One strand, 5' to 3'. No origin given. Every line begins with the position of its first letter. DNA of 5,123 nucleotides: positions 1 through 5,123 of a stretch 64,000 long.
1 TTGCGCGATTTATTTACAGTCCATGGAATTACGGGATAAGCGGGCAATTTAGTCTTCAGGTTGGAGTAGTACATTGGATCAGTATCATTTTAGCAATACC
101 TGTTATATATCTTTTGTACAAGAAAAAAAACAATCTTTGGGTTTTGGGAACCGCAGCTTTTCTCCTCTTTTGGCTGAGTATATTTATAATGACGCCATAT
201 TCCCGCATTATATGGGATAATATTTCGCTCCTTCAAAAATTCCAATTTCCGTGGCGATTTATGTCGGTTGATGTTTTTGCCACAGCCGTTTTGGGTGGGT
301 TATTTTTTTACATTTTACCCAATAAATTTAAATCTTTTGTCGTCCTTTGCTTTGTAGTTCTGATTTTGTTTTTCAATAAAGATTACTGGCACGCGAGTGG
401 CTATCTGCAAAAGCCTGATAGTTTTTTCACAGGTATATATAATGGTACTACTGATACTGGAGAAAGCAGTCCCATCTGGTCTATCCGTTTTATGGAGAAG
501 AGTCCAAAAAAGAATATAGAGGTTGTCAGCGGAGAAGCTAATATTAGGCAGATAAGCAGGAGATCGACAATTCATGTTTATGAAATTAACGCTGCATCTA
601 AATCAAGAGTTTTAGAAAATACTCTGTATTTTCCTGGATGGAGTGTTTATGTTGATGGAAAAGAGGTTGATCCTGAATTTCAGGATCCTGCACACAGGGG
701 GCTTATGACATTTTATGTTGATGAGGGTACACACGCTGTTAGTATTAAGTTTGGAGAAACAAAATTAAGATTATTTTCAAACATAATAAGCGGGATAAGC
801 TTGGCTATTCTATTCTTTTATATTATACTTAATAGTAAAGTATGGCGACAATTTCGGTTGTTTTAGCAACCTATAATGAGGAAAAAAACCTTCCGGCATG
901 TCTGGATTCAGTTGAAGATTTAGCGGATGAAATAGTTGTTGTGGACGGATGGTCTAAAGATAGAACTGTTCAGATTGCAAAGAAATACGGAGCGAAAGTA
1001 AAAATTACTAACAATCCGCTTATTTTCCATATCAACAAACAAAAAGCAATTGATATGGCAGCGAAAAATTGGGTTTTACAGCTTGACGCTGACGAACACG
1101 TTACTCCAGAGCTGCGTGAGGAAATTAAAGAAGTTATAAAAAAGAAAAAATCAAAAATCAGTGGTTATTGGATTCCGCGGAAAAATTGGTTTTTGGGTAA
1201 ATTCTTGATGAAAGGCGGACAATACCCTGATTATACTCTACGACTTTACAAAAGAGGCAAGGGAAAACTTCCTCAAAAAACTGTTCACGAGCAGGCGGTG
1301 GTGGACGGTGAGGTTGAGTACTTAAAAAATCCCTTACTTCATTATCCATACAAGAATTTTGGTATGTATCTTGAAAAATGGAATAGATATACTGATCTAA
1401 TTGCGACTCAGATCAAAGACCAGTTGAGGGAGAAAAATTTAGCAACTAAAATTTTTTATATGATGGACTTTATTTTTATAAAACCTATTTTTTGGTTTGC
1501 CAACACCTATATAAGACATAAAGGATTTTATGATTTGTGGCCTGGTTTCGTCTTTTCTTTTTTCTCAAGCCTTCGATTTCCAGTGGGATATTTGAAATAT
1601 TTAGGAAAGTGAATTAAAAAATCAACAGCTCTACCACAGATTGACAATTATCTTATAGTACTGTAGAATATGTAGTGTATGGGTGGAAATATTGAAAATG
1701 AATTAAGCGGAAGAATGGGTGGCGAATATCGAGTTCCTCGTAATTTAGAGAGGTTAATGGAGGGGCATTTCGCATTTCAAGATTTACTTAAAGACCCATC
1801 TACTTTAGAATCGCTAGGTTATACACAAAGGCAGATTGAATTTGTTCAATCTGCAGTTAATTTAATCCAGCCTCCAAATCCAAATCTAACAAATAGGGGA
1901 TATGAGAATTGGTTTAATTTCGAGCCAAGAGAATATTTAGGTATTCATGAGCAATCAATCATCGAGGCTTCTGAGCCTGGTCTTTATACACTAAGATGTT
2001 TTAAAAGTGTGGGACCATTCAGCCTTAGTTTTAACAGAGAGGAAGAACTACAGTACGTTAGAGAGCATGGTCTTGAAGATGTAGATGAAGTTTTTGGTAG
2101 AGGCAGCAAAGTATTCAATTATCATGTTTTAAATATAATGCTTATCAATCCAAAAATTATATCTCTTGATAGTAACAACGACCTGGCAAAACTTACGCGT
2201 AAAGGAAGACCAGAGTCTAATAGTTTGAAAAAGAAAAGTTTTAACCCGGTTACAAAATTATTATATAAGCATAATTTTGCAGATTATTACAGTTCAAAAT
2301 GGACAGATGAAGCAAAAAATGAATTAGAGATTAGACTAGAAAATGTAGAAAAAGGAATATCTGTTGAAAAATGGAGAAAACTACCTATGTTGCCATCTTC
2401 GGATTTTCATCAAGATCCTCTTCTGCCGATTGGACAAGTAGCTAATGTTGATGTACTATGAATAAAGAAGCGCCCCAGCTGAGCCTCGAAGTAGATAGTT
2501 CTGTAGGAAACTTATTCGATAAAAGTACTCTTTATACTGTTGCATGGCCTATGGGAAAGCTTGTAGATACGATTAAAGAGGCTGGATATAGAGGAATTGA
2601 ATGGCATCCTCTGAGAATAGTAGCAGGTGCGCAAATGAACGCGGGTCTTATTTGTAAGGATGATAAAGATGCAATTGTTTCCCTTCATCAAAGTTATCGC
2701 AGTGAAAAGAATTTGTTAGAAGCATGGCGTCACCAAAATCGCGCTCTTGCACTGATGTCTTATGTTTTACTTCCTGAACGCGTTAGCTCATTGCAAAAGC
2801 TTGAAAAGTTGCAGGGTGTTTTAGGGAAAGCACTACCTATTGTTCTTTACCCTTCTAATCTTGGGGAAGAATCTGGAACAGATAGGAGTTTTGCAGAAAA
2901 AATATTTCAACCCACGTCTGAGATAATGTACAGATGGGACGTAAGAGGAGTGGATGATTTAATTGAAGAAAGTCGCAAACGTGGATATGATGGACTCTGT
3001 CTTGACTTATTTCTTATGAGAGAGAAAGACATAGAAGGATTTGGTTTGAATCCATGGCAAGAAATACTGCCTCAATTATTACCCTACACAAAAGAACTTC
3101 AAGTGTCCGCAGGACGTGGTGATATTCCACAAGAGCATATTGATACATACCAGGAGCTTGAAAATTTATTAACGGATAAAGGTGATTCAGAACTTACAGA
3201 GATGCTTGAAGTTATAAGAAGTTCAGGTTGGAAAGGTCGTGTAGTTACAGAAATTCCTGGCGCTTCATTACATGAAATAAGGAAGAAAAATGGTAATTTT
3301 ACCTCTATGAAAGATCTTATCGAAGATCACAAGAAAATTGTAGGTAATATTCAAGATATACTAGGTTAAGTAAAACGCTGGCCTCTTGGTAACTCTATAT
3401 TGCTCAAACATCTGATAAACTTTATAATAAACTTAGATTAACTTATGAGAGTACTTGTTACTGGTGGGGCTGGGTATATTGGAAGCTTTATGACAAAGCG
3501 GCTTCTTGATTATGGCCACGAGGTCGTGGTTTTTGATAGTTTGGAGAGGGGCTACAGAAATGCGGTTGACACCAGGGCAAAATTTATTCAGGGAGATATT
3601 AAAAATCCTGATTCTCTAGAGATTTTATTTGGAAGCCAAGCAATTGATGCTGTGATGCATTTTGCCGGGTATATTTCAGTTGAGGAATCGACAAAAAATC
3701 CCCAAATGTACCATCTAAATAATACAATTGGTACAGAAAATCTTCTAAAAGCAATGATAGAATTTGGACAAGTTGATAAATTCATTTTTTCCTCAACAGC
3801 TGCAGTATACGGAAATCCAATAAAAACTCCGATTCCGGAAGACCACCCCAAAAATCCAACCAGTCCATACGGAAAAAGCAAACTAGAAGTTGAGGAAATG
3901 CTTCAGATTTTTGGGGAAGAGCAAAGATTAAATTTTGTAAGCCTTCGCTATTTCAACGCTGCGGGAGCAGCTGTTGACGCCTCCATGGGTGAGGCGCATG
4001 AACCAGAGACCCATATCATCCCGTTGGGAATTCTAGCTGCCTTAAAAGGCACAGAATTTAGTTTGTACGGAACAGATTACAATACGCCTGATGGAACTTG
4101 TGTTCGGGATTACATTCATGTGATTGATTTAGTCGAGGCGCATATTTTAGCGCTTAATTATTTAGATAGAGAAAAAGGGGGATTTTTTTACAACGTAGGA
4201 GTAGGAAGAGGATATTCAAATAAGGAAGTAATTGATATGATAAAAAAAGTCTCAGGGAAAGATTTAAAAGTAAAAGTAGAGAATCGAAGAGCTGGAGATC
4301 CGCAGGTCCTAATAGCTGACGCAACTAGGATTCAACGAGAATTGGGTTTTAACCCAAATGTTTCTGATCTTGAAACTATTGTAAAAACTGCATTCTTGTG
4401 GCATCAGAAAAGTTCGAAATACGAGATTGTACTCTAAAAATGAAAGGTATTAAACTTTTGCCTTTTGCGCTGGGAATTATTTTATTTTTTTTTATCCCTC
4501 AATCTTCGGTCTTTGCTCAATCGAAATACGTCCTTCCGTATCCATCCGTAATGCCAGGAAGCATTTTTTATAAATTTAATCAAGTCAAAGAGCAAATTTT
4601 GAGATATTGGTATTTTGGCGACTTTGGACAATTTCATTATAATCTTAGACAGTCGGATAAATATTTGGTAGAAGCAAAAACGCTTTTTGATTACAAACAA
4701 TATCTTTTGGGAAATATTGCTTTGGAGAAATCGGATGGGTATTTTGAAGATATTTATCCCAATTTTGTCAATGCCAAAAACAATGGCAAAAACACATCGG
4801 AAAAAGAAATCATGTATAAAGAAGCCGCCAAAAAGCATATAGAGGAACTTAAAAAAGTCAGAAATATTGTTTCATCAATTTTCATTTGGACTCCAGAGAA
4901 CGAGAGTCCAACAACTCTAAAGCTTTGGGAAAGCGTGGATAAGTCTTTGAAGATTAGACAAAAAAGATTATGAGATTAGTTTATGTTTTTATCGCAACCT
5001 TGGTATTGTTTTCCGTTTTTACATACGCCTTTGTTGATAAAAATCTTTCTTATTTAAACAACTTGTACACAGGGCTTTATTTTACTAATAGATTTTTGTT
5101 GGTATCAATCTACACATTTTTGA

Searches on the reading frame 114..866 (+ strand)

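Call 31: search_protein_families(library=pfam, proteins=[window:114-866:+], max_evalue=0.0001)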
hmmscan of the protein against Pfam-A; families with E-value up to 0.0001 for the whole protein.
window:114-866:+ (250 aa): 1 family
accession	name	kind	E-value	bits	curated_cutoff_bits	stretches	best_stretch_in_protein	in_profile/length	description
PF09586.16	YfhO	-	1.3e-05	24.3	28.5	1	144-220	756-830/835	Bacterial membrane protein YfhO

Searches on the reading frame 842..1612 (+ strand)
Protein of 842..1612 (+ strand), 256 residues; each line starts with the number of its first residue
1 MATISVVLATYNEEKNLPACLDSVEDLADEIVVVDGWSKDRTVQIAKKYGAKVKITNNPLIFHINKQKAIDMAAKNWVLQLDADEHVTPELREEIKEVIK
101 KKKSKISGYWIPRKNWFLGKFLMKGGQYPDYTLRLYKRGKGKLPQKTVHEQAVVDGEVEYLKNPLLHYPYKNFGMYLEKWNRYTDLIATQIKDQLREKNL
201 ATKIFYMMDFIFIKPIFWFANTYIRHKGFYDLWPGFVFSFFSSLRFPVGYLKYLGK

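Call 31: search_protein_families(library=pfam, proteins=[window:842-1612:+], max_evalue=0.0001)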
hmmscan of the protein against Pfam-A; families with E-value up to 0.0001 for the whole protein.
window:842-1612:+ (256 aa): 2 families
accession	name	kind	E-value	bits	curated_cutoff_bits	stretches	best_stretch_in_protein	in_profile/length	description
PF00535.33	Glycos_transf_2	-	4.5e-20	72.7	23.3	1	5-125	1-129/168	Glycosyl transferase family 2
PF13704.12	Glyco_tranf_2_4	-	7.6e-05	23.6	27.5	0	12-88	2-85/98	Glycosyl transferase family 2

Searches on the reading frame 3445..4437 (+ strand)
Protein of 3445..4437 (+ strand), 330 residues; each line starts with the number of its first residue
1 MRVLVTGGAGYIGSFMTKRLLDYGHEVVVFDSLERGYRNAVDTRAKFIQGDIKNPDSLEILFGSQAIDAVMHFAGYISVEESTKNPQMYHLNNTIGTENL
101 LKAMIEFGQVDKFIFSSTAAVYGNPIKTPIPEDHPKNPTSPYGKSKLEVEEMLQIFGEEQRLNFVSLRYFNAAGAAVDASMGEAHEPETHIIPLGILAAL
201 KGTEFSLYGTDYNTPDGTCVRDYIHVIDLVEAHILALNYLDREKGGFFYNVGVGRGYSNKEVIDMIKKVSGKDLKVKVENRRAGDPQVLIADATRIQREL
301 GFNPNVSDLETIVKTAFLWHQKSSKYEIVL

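Call 31: search_protein_families(library=pfam, proteins=[window:3445-4437:+], max_evalue=0.0001)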
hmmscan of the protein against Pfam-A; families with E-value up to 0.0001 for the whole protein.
window:3445-4437:+ (330 aa): 9 families
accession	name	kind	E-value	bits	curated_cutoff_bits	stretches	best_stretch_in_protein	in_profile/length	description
PF01370.27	Epimerase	-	3e-57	194.2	20.9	1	3-252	1-240/240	NAD dependent epimerase/dehydratase family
PF16363.11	GDP_Man_Dehyd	-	2.7e-53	182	27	1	4-310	1-327/332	GDP-mannose 4,6 dehydratase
PF01073.25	3Beta_HSD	-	5.1e-18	65.5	22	1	4-153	1-157/280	3-beta hydroxysteroid dehydrogenase/isomerase family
PF04321.23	RmlD_sub_bind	-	3e-15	56.5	27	1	1-154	1-137/287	RmlD substrate binding domain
PF02719.21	Polysacc_synt_2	-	2.8e-14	53.4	20.2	1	3-174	1-173/293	Polysaccharide biosynthesis protein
PF07993.18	NAD_binding_4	-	1.2e-08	34.9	20.1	1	40-169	58-204/258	Male sterility protein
PF13460.12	NAD_binding_10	-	4.4e-08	33.6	27.2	1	7-154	1-132/184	NAD(P)H-binding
PF05368.20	NmrA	-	3.3e-06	27.4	27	1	2-159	4-140/298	NmrA-like family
PF08659.16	KR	-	6e-06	26.7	22.6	1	3-127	3-146/180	KR domain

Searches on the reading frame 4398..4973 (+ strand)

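Call 31: search_protein_families(library=pfam, proteins=[window:4398-4973:+], max_evalue=0.0001)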
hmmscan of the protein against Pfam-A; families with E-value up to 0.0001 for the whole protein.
window:4398-4973:+ (191 aa): 1 family
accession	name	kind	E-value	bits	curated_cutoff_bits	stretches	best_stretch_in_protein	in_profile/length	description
PF18915.5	DUF5667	-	1.1e-06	29.4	27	1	51-159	2-97/99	Domain of unknown function (DUF5667)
